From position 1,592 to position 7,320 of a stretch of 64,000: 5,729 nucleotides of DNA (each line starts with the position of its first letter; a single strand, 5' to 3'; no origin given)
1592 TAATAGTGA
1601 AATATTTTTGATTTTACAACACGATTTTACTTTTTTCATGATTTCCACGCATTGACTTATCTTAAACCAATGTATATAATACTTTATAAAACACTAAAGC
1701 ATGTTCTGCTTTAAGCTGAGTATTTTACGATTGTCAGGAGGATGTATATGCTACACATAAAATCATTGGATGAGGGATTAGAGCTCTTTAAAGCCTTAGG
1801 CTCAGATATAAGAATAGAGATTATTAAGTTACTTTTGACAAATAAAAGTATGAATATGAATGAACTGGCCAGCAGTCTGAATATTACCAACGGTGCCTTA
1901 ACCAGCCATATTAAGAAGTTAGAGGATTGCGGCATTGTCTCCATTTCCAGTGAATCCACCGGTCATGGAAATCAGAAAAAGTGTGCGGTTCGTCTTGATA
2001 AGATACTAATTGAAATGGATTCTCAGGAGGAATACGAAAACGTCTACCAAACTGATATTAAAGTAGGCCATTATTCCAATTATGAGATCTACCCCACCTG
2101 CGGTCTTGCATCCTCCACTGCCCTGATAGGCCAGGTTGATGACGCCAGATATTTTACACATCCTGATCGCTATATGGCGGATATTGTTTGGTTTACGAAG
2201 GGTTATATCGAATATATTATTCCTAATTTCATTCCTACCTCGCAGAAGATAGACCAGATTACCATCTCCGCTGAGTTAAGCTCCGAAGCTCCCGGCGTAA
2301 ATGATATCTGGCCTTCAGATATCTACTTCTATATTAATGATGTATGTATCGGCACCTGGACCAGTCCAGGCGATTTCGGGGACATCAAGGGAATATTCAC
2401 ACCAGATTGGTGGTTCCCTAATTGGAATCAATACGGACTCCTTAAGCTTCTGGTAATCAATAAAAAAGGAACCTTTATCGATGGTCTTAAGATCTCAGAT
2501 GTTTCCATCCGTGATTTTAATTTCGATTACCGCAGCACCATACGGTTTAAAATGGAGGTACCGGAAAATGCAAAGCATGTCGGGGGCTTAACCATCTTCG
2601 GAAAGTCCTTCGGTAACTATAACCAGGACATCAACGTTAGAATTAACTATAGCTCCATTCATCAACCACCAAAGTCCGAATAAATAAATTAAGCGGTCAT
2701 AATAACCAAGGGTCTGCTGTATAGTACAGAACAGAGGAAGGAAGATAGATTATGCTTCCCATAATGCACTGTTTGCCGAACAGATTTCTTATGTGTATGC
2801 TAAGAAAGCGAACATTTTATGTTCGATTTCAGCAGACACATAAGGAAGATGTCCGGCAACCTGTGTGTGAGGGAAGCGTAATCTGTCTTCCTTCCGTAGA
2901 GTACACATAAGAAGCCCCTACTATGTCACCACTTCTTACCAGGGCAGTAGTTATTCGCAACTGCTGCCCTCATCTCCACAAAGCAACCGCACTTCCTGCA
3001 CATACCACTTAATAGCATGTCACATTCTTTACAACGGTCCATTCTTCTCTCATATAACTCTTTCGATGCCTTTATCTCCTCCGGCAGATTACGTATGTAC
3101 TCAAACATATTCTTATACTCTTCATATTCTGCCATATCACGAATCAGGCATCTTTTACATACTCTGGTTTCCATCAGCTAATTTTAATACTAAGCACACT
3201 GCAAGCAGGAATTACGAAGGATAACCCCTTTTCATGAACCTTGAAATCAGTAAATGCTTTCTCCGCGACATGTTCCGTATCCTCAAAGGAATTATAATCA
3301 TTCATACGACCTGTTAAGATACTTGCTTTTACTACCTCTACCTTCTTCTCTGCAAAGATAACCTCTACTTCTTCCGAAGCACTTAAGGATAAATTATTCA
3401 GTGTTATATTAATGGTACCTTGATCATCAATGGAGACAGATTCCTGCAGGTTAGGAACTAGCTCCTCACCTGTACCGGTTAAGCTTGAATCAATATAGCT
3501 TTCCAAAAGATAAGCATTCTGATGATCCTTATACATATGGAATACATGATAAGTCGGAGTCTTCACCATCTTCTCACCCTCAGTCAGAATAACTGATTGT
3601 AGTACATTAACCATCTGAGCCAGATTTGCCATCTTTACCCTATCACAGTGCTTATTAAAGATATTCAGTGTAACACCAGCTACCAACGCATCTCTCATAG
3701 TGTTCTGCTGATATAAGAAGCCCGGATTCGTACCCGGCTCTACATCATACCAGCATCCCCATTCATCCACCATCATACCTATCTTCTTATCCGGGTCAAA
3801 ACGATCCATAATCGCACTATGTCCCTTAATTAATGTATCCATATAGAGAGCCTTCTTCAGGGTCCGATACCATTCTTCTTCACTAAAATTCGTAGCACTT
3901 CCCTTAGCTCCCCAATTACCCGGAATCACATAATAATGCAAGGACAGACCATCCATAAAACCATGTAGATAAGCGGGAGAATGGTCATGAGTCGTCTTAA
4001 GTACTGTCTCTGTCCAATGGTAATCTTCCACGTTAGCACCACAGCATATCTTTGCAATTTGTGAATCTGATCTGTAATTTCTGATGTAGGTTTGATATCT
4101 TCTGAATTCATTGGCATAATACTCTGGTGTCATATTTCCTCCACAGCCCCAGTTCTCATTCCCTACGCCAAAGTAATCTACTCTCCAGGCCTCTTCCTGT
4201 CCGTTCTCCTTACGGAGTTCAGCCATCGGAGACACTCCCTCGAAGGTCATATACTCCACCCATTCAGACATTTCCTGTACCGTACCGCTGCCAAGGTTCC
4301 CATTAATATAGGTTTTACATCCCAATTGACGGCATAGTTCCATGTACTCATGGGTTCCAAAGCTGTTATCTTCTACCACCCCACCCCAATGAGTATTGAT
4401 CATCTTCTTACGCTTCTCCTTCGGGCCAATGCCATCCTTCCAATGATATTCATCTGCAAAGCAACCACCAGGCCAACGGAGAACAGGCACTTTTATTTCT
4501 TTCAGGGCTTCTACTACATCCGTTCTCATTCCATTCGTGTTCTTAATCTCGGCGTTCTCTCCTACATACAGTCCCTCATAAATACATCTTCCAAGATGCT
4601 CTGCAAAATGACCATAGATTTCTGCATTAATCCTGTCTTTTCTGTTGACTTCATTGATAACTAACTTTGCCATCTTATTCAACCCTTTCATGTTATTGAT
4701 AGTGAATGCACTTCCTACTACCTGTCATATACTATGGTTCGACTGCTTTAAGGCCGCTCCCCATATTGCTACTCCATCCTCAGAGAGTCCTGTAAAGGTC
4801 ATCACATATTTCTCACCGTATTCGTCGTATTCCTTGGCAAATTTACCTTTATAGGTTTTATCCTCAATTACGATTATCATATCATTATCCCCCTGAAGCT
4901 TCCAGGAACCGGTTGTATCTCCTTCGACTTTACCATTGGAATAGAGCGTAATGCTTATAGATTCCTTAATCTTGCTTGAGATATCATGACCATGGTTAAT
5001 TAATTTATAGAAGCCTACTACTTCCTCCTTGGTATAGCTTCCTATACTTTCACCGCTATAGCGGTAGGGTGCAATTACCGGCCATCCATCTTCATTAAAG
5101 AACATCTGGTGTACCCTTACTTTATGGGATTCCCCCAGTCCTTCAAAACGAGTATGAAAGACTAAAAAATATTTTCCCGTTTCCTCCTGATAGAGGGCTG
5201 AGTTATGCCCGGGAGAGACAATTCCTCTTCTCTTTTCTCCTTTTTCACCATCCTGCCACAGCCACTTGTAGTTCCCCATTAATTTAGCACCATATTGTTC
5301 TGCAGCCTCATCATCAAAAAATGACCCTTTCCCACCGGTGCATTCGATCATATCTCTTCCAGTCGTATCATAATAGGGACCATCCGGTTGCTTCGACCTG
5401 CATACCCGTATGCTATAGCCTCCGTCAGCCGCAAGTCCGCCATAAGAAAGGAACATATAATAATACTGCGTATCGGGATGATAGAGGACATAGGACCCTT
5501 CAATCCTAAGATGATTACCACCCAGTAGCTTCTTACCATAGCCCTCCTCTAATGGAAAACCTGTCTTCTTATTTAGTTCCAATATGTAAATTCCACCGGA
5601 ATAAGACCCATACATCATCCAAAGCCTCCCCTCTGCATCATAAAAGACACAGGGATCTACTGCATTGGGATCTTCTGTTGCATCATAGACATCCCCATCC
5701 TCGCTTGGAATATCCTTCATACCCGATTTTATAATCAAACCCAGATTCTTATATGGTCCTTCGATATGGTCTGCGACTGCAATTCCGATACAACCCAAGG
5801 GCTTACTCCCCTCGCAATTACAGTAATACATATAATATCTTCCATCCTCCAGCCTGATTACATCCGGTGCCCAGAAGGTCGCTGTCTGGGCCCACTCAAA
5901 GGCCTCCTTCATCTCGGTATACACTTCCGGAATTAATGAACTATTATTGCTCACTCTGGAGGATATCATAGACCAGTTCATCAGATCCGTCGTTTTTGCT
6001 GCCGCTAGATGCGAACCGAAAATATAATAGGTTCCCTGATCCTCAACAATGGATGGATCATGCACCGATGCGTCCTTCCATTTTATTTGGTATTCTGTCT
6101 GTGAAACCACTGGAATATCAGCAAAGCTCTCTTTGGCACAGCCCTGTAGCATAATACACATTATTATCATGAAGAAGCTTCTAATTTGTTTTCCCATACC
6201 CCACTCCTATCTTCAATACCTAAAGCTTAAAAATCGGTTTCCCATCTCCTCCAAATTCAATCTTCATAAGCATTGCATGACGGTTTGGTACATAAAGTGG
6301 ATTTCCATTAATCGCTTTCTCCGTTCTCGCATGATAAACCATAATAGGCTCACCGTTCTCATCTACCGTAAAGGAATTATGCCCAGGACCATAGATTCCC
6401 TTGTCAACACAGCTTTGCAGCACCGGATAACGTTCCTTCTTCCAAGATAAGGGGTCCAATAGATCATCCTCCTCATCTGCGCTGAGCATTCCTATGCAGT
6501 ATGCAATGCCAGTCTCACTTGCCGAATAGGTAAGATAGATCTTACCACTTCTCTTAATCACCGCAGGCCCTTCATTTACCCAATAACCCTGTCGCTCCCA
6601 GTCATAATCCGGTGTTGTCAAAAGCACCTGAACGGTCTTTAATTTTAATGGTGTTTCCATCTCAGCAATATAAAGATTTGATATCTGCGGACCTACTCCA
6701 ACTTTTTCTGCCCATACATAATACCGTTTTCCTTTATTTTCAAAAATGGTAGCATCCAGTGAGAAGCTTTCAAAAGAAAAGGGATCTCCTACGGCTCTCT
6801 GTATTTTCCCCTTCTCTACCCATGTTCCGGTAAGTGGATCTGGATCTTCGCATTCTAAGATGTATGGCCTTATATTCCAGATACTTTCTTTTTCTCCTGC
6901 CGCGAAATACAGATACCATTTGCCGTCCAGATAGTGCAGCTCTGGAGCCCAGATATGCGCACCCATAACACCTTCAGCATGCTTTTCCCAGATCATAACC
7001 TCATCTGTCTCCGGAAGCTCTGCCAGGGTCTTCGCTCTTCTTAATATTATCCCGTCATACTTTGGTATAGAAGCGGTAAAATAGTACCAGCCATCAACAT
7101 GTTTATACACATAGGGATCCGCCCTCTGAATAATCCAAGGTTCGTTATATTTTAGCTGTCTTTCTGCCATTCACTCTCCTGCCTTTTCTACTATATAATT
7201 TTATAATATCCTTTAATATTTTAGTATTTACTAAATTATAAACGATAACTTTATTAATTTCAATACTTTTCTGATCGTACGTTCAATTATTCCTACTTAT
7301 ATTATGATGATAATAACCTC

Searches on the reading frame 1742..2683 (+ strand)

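Call 22: search_protein_families(library=pfam, proteins=[window:1742-2683:+], max_evalue=0.0001)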
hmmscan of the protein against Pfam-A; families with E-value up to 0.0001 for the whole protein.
window:1742-2683:+ (313 aa): 5 families
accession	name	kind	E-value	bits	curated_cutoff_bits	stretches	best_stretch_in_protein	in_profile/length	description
PF13412.12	HTH_24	-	3e-09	36.8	21.9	1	22-66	3-47/48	Winged helix-turn-helix DNA-binding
PF01022.26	HTH_5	-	2.3e-08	34.2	22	1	23-67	3-46/47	Bacterial regulatory protein, arsR family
PF13601.12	HTH_34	-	3.9e-07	30.6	27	1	23-74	1-52/80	Winged helix DNA-binding domain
PF01047.28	MarR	-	6.5e-06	26.4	24.6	1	26-67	7-48/59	MarR family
PF08279.18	HTH_11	-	2e-05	24.8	25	1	26-71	4-49/55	HTH domain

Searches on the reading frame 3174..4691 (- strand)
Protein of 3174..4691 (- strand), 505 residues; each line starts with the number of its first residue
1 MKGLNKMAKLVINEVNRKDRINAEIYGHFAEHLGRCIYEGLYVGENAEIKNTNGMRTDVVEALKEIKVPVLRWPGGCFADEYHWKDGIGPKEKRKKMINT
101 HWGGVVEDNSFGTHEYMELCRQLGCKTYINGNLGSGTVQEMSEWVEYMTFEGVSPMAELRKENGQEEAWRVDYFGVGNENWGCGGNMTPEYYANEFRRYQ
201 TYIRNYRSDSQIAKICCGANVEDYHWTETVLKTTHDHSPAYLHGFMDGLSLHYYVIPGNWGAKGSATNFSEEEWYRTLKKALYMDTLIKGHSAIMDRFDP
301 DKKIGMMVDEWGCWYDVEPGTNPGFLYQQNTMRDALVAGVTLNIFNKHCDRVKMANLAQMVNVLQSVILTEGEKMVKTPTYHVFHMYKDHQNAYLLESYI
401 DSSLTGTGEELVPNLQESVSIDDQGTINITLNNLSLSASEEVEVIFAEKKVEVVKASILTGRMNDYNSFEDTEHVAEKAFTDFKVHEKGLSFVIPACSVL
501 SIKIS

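Call 22: search_protein_families(library=pfam, proteins=[window:3174-4691:-], max_evalue=0.0001)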
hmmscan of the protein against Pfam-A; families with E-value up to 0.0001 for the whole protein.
window:3174-4691:- (505 aa): 2 families
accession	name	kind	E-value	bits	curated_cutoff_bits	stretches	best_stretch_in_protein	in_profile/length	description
PF06964.18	Alpha-L-AF_C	-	2.2e-54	184.5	27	1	309-498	1-165/165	Alpha-L-arabinofuranosidase C-terminal domain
PF22848.2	ASD1_dom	-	1.2e-05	25.5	22.2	0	64-126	4-70/239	Alpha-L-arabinofuranosidase 1 domain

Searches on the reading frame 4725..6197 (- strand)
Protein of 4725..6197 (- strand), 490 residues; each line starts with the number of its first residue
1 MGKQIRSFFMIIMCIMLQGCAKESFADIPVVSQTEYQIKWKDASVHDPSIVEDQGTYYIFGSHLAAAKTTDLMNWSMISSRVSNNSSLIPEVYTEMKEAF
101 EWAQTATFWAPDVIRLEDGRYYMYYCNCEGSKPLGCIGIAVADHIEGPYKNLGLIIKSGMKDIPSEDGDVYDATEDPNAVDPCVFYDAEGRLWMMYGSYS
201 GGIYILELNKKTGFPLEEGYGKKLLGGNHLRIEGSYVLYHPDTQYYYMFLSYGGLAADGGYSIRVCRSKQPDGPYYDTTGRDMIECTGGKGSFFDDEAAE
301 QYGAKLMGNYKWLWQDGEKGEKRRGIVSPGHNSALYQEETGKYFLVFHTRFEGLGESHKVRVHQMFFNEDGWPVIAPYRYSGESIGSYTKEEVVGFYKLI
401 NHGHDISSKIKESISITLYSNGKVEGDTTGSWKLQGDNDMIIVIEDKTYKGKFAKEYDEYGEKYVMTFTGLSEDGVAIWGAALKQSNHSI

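Call 22: search_protein_families(library=pfam, proteins=[window:4725-6197:-], max_evalue=0.0001)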
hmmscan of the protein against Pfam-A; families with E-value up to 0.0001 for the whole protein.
window:4725-6197:- (490 aa): 2 families
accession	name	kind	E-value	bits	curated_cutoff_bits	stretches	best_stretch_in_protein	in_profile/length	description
PF04616.20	Glyco_hydro_43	-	4.8e-36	125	32.2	1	44-373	9-288/288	Glycosyl hydrolases family 43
PF16369.11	GH43_C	-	6.9e-28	97.5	23.4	1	377-480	1-100/100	C-terminal lipocalin-like domain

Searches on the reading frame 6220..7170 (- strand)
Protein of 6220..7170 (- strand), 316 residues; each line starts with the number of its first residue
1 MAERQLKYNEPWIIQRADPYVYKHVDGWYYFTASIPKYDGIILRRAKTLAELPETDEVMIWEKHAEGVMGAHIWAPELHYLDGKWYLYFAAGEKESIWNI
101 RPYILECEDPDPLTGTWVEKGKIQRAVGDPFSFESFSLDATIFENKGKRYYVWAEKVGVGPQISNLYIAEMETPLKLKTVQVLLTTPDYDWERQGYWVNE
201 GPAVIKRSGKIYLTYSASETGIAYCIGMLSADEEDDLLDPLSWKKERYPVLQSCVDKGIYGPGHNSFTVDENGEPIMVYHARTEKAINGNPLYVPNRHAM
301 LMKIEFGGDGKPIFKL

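Call 22: search_protein_families(library=pfam, proteins=[window:6220-7170:-], max_evalue=0.0001)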
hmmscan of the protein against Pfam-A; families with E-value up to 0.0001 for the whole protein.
window:6220-7170:- (316 aa): 1 family
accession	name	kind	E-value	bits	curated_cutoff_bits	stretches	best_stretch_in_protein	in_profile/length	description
PF04616.20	Glyco_hydro_43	-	5.8e-63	213.4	32.2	1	11-312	4-288/288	Glycosyl hydrolases family 43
